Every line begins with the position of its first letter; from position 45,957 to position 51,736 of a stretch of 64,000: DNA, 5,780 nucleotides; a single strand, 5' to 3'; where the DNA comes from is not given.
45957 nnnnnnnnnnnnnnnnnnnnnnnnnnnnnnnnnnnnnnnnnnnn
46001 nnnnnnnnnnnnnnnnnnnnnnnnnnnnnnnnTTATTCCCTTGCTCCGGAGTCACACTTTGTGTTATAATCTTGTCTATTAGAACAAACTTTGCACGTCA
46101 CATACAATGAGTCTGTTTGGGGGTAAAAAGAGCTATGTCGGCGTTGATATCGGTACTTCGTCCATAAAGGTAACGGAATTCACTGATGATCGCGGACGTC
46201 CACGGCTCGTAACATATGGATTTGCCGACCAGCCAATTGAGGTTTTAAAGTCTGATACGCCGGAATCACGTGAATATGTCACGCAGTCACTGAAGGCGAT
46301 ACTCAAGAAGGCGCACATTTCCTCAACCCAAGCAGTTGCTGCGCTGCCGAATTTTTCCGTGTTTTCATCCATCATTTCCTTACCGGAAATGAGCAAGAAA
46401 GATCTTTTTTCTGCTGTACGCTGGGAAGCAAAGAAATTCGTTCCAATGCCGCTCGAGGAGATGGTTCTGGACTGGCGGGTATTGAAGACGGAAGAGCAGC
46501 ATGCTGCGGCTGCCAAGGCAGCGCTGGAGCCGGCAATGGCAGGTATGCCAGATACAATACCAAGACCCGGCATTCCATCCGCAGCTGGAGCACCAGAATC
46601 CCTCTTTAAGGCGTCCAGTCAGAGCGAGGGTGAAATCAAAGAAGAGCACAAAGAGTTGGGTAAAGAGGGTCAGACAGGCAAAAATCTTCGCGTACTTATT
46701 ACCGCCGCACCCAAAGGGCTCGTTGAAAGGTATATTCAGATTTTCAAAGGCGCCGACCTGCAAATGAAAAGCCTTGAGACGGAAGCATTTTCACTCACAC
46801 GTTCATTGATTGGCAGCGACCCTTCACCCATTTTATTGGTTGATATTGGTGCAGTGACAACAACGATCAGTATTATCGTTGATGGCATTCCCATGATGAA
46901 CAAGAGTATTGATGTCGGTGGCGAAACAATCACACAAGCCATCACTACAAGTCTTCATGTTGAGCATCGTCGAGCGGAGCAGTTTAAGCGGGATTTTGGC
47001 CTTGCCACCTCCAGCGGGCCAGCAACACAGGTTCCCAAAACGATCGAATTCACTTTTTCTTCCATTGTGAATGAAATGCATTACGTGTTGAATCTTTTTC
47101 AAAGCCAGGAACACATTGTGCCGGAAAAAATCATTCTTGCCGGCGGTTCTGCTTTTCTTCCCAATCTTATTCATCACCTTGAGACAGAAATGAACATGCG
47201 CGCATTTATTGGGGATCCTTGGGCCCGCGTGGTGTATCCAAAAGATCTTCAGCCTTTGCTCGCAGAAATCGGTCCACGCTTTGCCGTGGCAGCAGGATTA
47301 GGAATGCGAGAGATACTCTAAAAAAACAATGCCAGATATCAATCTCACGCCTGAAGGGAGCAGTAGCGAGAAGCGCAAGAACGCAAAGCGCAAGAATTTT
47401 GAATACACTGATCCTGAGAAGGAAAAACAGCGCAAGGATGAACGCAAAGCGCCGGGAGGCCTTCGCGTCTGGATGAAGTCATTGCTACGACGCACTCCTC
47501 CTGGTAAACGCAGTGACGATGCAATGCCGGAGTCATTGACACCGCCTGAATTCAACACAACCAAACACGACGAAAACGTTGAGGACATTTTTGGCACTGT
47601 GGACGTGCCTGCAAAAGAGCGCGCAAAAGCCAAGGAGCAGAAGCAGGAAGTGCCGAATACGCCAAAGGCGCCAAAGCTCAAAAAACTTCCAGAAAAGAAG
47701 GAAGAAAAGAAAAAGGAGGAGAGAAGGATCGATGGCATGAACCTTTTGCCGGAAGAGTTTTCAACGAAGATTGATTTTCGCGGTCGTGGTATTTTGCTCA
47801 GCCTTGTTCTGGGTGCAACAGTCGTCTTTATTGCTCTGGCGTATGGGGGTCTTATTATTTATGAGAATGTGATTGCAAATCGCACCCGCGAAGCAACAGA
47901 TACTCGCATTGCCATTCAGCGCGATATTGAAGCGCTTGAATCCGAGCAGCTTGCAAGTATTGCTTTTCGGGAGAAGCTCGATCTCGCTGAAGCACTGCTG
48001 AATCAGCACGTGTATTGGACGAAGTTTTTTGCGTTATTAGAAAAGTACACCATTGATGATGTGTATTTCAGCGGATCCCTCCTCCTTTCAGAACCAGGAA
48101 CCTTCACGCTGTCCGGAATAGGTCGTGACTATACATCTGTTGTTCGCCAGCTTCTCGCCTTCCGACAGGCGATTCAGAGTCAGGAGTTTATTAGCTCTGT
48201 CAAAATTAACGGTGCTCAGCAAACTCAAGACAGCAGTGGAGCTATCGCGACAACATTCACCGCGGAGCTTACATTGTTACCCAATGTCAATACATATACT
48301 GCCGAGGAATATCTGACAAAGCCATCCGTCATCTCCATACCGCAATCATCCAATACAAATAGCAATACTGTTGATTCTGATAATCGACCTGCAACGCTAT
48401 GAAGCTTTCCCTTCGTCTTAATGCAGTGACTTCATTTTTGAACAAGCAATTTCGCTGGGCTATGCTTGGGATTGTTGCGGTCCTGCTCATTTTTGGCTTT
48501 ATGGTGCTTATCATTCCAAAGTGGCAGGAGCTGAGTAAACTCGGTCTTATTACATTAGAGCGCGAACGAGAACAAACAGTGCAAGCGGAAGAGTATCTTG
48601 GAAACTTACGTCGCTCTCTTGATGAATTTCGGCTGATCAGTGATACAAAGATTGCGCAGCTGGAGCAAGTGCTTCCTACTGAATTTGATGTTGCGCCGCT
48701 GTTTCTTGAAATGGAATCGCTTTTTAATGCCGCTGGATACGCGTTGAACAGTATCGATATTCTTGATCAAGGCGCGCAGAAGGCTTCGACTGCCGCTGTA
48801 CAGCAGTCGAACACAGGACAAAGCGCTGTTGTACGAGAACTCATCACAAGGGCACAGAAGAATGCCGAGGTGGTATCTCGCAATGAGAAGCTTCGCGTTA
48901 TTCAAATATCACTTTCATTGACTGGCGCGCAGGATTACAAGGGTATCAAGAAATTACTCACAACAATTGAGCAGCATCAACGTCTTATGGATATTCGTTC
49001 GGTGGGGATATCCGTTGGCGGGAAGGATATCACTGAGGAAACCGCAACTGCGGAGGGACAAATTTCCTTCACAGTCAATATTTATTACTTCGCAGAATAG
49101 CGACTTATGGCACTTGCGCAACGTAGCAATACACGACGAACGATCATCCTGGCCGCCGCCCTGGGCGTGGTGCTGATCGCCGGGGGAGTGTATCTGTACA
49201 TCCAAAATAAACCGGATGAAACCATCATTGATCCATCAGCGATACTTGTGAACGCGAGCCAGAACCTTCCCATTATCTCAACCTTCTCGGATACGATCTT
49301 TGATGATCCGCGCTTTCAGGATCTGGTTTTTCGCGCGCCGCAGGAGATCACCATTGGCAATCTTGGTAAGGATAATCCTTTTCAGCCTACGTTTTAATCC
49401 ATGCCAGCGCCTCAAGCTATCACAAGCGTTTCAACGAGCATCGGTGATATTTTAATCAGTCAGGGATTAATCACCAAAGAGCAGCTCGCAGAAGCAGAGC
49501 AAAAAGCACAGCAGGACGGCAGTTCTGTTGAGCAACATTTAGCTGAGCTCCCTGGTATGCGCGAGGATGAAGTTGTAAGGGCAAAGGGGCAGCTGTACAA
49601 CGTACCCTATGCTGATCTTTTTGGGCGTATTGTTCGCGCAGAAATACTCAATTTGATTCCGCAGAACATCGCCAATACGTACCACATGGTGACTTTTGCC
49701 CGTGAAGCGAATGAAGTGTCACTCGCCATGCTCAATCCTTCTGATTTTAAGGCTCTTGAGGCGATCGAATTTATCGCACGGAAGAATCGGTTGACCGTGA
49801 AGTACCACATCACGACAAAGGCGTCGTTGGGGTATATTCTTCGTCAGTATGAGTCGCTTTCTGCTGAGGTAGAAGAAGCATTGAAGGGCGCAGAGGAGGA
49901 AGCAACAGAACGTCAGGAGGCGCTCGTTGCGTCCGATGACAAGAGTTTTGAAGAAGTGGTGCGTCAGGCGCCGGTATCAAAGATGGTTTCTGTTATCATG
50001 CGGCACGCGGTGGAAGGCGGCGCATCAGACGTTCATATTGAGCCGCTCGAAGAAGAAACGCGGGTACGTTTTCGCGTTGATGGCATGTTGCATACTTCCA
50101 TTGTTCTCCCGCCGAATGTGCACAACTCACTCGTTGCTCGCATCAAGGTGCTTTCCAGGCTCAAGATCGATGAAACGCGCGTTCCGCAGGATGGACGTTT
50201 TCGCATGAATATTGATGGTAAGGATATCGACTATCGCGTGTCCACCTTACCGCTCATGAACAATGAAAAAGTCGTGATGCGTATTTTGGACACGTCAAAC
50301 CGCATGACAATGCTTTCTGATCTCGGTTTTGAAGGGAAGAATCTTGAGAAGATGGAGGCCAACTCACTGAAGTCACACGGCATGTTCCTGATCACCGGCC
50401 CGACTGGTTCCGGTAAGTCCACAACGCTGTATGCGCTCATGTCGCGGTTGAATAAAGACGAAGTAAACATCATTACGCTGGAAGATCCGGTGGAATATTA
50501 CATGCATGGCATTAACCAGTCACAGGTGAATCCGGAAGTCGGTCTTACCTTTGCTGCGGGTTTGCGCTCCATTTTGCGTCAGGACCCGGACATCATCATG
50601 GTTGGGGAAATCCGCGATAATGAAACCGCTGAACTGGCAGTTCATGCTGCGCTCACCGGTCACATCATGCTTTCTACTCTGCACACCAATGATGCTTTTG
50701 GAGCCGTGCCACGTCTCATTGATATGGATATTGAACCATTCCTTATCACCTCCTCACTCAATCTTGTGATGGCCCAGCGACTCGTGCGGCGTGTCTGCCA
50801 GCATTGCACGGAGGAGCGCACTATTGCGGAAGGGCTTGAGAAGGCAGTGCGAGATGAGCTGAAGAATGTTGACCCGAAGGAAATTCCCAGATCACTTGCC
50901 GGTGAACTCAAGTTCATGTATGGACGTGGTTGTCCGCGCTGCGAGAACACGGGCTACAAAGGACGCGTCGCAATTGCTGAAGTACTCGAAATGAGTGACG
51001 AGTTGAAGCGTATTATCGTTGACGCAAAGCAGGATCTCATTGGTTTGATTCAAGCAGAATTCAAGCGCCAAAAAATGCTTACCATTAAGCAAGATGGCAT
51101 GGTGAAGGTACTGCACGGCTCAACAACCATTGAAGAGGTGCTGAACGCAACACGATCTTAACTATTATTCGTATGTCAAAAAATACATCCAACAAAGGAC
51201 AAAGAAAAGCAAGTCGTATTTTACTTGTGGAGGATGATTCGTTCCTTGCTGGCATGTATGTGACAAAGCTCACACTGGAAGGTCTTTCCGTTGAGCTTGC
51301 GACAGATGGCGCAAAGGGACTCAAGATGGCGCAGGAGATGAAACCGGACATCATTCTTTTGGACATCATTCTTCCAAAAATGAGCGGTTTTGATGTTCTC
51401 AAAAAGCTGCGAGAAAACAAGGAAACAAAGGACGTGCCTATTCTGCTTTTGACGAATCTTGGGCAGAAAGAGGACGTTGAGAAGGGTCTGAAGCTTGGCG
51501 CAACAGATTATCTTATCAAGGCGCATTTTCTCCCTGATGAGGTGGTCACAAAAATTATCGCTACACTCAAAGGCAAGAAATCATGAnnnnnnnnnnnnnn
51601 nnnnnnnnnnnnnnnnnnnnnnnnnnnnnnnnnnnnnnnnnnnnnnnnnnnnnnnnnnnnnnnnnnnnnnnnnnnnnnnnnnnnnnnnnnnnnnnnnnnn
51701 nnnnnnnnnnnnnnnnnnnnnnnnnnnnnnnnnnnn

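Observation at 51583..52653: The only PilT homolog in the locus has substitutions at invariant ATPase positions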

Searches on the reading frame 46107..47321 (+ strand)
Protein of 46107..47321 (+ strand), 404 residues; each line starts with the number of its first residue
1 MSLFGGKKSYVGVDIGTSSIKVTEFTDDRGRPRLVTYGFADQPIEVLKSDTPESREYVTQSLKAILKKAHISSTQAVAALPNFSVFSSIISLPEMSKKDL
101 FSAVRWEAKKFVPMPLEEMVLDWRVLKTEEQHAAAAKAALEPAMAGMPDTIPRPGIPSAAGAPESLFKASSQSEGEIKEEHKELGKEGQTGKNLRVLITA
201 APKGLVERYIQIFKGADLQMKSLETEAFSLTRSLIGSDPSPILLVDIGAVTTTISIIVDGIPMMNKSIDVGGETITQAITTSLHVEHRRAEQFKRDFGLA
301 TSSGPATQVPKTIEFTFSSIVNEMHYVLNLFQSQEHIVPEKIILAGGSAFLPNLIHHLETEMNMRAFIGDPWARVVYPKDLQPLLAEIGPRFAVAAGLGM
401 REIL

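Call 11: search_protein_families(library=pfam, proteins=[window:46107-47321:+], max_evalue=0.01)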
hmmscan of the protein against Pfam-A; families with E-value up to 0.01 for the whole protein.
window:46107-47321:+ (404 aa): 5 families
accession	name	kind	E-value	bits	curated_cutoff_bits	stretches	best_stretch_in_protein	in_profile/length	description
PF11104.14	PilM_2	-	4.8e-38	131.4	27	2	180-402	112-339/340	Type IV pilus assembly protein PilM;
PF14450.12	FtsA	-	6.8e-15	56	31.8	1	244-396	2-126/127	Cell division protein FtsA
PF06723.19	MreB_Mbl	-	7.1e-10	38.7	27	2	239-288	144-199/327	MreB/Mbl protein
PF00022.25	Actin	-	4.6e-05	22.6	27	1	241-285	143-189/410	Actin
PF25216.1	Volactin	-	0.003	17.5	35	0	245-328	171-254/321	Volactin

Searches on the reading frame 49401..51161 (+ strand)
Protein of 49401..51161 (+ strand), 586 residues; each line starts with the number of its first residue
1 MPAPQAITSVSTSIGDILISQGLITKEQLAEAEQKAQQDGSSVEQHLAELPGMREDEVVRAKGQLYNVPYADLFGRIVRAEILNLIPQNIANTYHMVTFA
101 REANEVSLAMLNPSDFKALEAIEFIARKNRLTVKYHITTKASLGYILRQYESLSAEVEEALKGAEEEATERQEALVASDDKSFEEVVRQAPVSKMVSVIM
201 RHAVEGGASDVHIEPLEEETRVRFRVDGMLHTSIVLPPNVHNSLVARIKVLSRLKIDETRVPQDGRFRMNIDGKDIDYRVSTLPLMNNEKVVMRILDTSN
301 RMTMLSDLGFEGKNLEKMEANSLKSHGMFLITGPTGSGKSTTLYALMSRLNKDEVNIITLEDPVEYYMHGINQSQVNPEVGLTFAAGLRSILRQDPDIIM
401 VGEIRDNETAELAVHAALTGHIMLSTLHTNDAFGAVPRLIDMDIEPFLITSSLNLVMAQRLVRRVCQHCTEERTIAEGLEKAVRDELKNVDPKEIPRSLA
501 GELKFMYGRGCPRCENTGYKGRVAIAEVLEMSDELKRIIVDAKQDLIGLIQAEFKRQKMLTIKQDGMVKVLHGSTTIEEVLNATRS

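Call 3: search_protein_families(library=pfam, proteins=[window:49401-51161:+])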
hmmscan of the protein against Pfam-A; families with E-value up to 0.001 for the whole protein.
window:49401-51161:+ (586 aa): 12 families
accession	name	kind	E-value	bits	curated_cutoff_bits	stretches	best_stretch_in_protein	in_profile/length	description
PF00437.27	T2SSE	-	3.7e-128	427.7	24.9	1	188-581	4-369/370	Type II/IV secretion system protein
PF05157.20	MshEN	-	1.3e-11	44.7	23.1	1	66-154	1-87/90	MshEN domain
PF20720.3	nSTAND3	-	1.1e-05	25.7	27.2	1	321-367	12-58/155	Novel STAND NTPase 3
PF13555.12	AAA_29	-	2.8e-05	24.2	27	1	322-348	18-44/61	P-loop containing region of AAA domain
PF13476.12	AAA_23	-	9.1e-05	23.6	27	1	325-346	18-39/201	AAA domain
PF13191.12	AAA_16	-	9.8e-05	23.4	32.6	1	326-374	24-64/167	AAA ATPase domain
PF13401.12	AAA_22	-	0.00012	22.8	27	1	325-362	4-43/130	AAA domain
PF25199.1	nSTAND_NTPase5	-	0.00012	22.3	34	1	316-362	30-78/145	Novel STAND NTPase 5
PF13173.12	AAA_14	-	0.00048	20.6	27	0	328-369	4-46/129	AAA domain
PF00005.33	ABC_tran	-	0.00055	21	25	0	324-381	9-62/137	ABC transporter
PF01580.24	FtsK_SpoIIIE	-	0.00063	19.7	24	0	302-348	16-61/221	FtsK/SpoIIIE family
PF01935.23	DUF87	-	0.00097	19.7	23.2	0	329-360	26-58/220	Helicase HerA, central domain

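Call 4: search_protein_families(library=ncbifam, proteins=[window:49401-51161:+])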
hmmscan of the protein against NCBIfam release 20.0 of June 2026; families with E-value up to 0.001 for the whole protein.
window:49401-51161:+ (586 aa): 22 families
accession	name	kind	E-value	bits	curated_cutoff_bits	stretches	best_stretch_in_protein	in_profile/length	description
TIGR02538.1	type_IV_pilB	equivalog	5.3e-166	553.5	675.65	1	14-585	2-563/564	type IV-A pilus assembly ATPase PilB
TIGR02533.1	type_II_gspE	equivalog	3.1e-164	547.2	630.25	1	85-584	3-486/486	type II secretion system ATPase GspE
NF053534.1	T4PilAsmATPsTfpB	equivalog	6.4e-131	437.6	850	1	80-583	91-581/584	type IV pilus assembly ATPase TfpB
NF007755.0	PRK10436.1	equivalog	1.2e-123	413.3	617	1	89-582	12-457/465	type II secretion system protein GspE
NF041000.1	ATPase_ComGA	equivalog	3.6e-78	262.3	300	1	199-463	3-266/267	competence type IV pilus ATPase ComGA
TIGR01420.1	pilT_fam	subfamily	1.6e-52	178.9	319.1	1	198-467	4-273/343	PilT/PilU family type 4a pilus ATPase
TIGR02525.1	plasmid_TraJ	equivalog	3.9e-28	98.5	368.3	1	291-443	120-273/372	plasmid transfer ATPase TraJ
TIGR02524.1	dot_icm_DotB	equivalog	9.1e-23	81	463.3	1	325-496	133-318/358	Dot/Icm type IV secretion system ATPase DotB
NF058587.1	archaellum_moto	equivalog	5e-16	58.5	550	1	329-464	278-419/527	archaellum flagellar ATPase motor FlaI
TIGR02782.1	TrbB_P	equivalog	6.5e-15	55.2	304.55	1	321-441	131-254/303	P-type conjugative transfer ATPase TrbB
TIGR03819.1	heli_sec_ATPase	hypoth_equivalog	7.9e-14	51.6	373.15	1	242-437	97-295/340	TadA family conjugal transfer-associated ATPase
TIGR02788.1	VirB11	equivalog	1.2e-12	47.5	249.95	1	322-443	140-266/308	P-type DNA transfer ATPase VirB11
NF010469.0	PRK13894.1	subfamily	7.9e-12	45.1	508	1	320-439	143-264/320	conjugal transfer ATPase TrbB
NF010407.0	PRK13833.1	subfamily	8.9e-10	38.5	499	1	326-442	144-262/323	conjugal transfer protein TrbB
NF053672.1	bindosome_BasE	exception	8.5e-09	34.7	1000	1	330-439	274-388/512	bindosome assembly system ATPase subunit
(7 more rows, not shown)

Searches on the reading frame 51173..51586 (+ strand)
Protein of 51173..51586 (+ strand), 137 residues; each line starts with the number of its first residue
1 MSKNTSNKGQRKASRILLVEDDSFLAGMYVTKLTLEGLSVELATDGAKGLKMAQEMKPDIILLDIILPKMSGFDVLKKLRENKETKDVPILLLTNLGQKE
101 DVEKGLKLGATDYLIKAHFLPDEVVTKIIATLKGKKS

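Call 3: search_protein_families(library=pfam, proteins=[window:51173-51586:+])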
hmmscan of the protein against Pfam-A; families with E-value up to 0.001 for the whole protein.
window:51173-51586:+ (137 aa): 1 family
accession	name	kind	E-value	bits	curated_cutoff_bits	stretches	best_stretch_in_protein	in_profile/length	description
PF00072.30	Response_reg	-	3.5e-24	85.5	30.2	1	16-117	1-100/111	Response regulator receiver domain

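Call 54: search_solved_structures(query=window:51173-51583:+, max_evalue=1e-8)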
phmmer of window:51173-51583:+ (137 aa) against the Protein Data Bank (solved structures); distinct sequences matched with E-value up to 1e-8: 125 (the best 60 are shown).
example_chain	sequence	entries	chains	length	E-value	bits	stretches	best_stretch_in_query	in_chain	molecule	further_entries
9dvt_R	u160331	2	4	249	7.2e-24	87.7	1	14-132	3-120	DNA-binding dual master transcriptional regulator RpaA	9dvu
9g85_A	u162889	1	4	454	8.8e-23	84.2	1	13-117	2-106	Response regulator PleD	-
2wb4_A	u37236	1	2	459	9.1e-23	84.2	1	13-117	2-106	DIGUANYLATE CYCLASE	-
9g86_A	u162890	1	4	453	1.1e-22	83.9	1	14-117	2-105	Response regulator PleD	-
1w25_A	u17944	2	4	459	1.2e-22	83.8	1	14-117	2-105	STALKED-CELL DIFFERENTIATION CONTROLLING PROTEIN | RESPONSE REGULATOR PLED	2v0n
3nhz_A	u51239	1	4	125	3.4e-20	75.9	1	14-133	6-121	Two component system transcriptional regulator mtrA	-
2gwr_A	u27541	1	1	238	1.8e-19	73.6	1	14-133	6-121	DNA-binding response regulator mtrA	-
1mvo_A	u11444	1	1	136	3.9e-19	72.4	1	14-133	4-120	PhoP response regulator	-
6azr_B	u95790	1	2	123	1.7e-18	70.3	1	14-128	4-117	Chemotaxis regulator-transmits chemoreceptor signals to flagelllar motor components CheY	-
3dge_C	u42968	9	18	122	1.9e-18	70.2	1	14-128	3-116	Response regulator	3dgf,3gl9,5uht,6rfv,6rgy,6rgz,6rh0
9ji3_J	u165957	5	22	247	2e-18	70.1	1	8-132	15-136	DNA-binding response regulator | Possible two component system response transcriptional positive regulator PhoP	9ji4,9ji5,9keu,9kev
3r0j_A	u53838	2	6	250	2.1e-18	70.1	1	8-132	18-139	POSSIBLE TWO COMPONENT SYSTEM RESPONSE TRANSCRIPTIONAL POSITIVE REGULATOR PHOP | Response regulator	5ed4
1zes_A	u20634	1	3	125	4.4e-18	69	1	13-133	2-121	Phosphate regulon transcriptional regulatory protein phoB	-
9lbr_A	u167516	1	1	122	4.6e-18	69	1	14-128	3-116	Response regulator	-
4ja2_A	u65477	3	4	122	4.7e-18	69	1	14-128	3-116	Response regulator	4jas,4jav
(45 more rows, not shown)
